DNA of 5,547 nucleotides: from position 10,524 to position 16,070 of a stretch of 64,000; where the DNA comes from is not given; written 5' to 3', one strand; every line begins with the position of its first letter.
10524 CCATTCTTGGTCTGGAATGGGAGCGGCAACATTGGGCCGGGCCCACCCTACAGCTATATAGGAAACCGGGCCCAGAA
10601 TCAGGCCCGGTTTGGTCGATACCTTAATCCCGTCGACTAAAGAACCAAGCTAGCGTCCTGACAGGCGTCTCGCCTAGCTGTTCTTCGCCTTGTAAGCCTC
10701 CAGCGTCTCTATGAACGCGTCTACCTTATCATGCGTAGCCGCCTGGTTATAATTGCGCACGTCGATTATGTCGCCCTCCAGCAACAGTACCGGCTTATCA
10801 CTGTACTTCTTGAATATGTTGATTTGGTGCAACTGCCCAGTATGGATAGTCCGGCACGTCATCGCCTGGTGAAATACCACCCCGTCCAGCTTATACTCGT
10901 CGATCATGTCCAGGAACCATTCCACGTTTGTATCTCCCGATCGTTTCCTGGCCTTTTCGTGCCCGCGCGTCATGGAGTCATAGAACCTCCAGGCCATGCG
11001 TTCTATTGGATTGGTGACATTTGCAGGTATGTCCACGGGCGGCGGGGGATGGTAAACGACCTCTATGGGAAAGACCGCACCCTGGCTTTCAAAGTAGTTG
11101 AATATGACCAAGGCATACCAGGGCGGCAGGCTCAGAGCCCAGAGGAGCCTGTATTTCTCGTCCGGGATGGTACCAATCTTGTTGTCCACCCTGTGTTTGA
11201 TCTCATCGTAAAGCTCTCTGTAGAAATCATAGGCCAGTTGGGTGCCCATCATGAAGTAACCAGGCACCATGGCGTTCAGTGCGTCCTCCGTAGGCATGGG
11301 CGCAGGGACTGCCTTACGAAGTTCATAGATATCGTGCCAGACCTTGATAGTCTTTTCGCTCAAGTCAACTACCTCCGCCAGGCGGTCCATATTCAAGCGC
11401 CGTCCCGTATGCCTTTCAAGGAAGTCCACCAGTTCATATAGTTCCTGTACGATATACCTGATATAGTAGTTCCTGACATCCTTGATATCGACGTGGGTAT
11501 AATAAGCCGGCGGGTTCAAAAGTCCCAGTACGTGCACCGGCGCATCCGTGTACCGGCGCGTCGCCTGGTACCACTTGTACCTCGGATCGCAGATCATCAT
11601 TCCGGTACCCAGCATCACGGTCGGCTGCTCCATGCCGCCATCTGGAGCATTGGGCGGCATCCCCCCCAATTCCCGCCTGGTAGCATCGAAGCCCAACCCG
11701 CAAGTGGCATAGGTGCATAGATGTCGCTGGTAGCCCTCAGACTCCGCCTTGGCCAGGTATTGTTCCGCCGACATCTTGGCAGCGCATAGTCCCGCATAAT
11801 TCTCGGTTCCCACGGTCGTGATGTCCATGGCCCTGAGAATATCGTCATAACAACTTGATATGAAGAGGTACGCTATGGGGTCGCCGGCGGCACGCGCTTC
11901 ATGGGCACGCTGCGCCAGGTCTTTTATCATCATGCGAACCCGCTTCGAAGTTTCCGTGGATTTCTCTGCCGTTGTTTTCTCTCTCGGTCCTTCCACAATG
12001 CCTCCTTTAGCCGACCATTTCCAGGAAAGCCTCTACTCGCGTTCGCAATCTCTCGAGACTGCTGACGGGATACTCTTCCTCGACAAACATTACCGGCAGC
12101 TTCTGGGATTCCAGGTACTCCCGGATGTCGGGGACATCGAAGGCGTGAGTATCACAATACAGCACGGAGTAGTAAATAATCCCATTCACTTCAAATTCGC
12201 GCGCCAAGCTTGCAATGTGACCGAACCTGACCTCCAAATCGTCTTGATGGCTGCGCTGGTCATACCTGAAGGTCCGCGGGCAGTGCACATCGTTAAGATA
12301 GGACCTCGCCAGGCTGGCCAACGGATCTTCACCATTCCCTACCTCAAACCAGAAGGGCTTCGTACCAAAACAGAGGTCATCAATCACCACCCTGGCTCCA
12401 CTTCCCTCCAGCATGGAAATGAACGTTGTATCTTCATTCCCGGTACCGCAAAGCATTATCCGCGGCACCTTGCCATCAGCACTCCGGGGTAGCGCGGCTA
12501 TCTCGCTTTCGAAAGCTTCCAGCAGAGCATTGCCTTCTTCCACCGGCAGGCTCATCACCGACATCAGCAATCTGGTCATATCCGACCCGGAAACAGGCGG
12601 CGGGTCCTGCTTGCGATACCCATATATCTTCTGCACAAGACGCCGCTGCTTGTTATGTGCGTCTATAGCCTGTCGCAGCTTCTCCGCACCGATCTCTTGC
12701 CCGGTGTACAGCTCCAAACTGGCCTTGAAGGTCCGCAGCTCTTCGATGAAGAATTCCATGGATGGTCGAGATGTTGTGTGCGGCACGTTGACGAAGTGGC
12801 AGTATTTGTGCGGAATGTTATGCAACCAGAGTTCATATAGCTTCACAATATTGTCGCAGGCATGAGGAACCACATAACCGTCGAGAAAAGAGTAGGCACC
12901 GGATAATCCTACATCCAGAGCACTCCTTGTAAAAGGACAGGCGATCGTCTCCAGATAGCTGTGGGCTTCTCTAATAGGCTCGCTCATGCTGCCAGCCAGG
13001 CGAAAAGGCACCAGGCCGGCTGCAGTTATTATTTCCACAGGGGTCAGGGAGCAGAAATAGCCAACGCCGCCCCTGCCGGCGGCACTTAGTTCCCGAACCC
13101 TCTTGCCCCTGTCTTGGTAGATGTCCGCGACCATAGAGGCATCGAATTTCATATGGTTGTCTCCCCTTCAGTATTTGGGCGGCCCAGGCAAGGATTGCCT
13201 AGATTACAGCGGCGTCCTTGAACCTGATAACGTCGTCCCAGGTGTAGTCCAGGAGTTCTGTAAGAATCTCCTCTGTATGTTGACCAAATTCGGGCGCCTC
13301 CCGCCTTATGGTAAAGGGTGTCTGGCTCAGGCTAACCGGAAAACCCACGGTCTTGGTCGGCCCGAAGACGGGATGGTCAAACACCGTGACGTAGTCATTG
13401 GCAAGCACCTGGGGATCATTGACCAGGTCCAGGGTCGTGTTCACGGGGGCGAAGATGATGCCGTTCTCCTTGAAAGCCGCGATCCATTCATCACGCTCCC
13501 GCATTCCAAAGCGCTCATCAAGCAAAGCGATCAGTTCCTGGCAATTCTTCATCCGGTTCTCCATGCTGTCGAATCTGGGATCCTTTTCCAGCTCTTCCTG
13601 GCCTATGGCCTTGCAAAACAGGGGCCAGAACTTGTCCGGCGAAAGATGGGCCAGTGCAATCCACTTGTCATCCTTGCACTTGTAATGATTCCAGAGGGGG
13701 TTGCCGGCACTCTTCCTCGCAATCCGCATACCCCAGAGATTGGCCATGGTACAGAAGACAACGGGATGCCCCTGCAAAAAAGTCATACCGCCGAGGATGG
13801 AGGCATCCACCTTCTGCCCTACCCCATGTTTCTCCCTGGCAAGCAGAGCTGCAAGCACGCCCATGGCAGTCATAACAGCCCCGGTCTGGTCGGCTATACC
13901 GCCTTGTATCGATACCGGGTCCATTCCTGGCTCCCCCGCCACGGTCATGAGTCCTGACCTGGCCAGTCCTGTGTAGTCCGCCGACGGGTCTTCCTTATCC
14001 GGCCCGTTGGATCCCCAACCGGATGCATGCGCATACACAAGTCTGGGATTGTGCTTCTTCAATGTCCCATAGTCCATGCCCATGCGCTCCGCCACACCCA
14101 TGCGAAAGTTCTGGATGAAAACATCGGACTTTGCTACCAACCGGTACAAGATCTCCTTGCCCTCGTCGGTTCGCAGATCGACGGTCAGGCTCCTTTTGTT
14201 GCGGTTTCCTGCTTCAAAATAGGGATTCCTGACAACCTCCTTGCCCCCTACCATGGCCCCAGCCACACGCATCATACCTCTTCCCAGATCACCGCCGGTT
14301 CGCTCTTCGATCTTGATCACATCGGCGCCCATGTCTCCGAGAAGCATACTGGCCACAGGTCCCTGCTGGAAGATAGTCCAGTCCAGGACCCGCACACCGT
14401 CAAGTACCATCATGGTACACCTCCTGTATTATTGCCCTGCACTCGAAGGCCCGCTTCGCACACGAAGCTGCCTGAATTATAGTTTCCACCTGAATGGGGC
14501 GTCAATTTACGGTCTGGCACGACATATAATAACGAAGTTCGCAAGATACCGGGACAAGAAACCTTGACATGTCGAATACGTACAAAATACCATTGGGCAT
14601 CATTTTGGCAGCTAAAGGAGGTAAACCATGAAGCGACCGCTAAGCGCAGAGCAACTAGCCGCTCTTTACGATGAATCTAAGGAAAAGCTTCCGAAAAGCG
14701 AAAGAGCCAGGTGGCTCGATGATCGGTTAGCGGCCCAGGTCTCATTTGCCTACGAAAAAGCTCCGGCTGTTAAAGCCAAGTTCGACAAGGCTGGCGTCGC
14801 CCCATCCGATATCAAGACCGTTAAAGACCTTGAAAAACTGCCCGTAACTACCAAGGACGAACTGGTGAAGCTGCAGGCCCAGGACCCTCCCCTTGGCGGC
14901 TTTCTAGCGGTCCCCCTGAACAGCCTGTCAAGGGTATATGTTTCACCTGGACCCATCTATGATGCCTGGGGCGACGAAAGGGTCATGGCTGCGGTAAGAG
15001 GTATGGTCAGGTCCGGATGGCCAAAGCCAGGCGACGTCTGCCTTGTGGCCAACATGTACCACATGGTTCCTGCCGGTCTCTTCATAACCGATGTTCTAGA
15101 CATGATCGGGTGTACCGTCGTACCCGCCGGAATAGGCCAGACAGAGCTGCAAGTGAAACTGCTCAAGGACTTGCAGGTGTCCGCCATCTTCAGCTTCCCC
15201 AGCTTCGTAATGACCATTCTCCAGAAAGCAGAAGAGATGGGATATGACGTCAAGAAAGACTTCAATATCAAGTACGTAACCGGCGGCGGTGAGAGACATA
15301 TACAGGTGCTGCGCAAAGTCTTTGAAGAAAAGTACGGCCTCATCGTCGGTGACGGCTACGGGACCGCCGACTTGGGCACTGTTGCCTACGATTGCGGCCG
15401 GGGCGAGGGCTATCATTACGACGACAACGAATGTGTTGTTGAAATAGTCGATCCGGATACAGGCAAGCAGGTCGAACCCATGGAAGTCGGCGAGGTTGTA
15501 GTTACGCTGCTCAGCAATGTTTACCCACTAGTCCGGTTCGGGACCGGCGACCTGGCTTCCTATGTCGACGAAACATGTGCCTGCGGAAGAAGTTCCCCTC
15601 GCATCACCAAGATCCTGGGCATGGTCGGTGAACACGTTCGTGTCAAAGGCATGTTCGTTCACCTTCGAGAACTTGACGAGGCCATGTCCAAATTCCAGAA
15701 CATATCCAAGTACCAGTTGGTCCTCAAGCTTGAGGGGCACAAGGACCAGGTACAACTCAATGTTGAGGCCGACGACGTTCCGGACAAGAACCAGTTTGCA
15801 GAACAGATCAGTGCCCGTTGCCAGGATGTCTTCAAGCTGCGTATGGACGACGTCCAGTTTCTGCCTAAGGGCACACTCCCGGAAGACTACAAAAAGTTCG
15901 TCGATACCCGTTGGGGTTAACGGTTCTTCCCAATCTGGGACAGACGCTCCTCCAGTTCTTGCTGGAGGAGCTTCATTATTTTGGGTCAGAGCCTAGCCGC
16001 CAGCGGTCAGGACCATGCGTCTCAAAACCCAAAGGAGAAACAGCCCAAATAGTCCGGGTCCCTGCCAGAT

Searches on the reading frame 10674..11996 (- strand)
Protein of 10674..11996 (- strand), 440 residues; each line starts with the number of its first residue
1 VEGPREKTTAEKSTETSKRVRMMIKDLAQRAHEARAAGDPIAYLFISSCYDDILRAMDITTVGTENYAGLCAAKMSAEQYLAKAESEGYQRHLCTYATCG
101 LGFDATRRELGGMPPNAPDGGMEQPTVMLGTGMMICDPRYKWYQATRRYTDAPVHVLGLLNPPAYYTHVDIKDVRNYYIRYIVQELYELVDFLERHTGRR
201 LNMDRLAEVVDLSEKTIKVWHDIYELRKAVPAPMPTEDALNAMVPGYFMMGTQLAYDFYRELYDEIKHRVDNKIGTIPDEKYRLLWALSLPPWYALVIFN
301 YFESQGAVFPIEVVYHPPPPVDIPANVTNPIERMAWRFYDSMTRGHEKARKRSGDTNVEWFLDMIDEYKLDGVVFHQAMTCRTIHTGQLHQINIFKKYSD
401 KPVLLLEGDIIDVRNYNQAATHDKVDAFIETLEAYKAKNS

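Call 9: search_protein_families(library=pfam, proteins=[window:10674-11996:-])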
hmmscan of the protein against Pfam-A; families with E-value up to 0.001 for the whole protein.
window:10674-11996:- (440 aa): 1 family
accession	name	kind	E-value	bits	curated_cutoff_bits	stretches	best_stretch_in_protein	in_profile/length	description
PF06050.19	HGD-D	-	1.6e-54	186.3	28.4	1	53-432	8-342/342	2-hydroxyglutaryl-CoA dehydratase, D-component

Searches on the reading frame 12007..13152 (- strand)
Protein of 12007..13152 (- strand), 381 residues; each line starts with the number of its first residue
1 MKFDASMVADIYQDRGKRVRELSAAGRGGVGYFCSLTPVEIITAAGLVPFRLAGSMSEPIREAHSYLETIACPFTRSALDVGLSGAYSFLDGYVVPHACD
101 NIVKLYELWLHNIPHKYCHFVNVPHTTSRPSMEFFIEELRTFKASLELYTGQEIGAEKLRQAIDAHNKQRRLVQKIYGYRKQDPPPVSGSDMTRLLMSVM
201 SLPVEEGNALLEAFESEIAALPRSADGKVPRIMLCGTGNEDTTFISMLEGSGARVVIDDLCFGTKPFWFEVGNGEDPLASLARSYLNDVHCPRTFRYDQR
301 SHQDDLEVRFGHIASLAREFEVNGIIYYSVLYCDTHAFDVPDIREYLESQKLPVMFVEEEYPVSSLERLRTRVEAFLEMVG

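Call 9: search_protein_families(library=pfam, proteins=[window:12007-13152:-])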
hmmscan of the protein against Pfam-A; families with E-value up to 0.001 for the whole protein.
window:12007-13152:- (381 aa): 1 family
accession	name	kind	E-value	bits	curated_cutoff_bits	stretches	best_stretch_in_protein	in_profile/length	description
PF06050.19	HGD-D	-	2.1e-85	287.8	28.4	1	34-379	1-341/342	2-hydroxyglutaryl-CoA dehydratase, D-component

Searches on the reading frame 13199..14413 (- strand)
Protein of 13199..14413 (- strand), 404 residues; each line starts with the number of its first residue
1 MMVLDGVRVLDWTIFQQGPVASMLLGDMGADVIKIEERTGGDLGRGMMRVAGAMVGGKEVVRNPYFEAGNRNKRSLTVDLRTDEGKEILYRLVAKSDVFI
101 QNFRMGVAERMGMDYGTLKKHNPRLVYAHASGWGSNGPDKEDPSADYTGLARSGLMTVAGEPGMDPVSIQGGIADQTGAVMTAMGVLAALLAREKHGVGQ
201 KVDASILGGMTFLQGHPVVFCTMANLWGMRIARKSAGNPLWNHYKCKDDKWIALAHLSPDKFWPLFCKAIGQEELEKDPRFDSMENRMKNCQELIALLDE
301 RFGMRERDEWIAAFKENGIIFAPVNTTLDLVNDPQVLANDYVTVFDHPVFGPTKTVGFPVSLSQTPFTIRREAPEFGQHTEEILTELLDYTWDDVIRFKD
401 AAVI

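Call 9: search_protein_families(library=pfam, proteins=[window:13199-14413:-])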
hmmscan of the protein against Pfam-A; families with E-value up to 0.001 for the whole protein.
window:13199-14413:- (404 aa): 1 family
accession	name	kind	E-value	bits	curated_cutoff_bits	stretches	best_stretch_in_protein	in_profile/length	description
PF02515.22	CoA_transf_3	-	4.2e-114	381.9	23.3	1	4-380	1-366/366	CoA-transferase family III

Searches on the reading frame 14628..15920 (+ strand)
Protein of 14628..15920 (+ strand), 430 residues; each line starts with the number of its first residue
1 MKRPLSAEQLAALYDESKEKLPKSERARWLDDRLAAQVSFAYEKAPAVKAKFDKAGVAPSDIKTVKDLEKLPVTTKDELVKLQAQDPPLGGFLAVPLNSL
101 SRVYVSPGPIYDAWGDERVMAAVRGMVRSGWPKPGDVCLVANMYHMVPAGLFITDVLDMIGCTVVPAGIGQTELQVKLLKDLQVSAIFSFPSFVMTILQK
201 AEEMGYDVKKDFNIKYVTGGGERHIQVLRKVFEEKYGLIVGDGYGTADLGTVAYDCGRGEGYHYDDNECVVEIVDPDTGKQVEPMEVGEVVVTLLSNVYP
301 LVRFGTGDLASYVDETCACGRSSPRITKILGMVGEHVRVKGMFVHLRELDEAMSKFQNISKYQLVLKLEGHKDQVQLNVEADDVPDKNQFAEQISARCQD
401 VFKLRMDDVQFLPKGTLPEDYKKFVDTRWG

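Call 9: search_protein_families(library=pfam, proteins=[window:14628-15920:+])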
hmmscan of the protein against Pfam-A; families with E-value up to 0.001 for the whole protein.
window:14628-15920:+ (430 aa): 2 families
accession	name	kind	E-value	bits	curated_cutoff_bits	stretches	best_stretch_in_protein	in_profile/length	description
PF00501.34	AMP-binding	-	6.4e-10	38.8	29.9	1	121-292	189-374/384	AMP-binding enzyme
PF14535.12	AMP-binding_C_2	-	5.5e-06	27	25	1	348-423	8-88/96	AMP-binding enzyme C-terminal domain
